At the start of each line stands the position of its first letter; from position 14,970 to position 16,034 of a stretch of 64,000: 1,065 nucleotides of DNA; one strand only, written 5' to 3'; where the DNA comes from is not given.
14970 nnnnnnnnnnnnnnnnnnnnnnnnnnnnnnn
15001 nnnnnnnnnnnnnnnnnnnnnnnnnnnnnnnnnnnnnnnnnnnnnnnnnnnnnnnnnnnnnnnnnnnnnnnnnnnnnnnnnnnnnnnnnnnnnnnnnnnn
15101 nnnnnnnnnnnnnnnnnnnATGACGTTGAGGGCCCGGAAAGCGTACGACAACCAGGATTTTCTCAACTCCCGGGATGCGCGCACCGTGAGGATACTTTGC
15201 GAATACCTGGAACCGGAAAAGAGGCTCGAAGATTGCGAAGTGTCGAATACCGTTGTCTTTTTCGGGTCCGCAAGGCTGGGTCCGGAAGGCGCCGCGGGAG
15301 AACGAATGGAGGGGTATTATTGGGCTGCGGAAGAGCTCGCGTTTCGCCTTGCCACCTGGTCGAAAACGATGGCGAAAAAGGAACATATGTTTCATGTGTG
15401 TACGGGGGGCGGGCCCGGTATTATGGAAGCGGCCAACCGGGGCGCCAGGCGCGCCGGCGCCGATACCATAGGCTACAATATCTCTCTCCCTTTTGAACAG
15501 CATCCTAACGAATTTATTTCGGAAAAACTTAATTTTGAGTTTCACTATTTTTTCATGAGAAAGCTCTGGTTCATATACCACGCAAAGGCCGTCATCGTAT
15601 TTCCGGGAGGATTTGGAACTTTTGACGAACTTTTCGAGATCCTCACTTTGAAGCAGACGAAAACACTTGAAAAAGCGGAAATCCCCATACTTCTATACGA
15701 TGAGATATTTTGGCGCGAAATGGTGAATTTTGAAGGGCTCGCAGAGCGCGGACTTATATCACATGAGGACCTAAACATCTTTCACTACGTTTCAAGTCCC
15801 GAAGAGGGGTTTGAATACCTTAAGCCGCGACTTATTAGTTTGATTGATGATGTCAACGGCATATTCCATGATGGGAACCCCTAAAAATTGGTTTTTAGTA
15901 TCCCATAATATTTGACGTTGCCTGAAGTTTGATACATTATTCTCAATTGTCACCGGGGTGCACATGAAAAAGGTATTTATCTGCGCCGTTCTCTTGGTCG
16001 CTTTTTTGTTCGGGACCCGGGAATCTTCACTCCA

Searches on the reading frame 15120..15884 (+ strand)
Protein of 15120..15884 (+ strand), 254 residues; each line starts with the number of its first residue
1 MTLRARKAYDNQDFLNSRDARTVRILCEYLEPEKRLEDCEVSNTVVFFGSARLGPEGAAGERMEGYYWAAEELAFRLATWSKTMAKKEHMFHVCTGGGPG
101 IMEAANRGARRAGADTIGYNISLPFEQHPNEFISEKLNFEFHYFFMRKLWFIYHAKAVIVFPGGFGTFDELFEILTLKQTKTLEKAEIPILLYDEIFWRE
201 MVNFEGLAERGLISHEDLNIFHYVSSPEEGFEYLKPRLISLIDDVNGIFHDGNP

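Call 59: search_protein_families(library=pfam, max_evalue=0.00001, proteins=[window:15120-15884:+])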
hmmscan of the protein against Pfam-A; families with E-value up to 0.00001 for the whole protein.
window:15120-15884:+ (254 aa): 2 families
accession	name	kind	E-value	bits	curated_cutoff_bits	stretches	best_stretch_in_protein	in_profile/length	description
PF03641.19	Lysine_decarbox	-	5.1e-27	95.1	27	1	102-233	1-130/131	Possible lysine decarboxylase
PF18306.6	LDcluster4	-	2.4e-09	37.4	26.3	1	82-180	26-117/151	SLOG cluster4 family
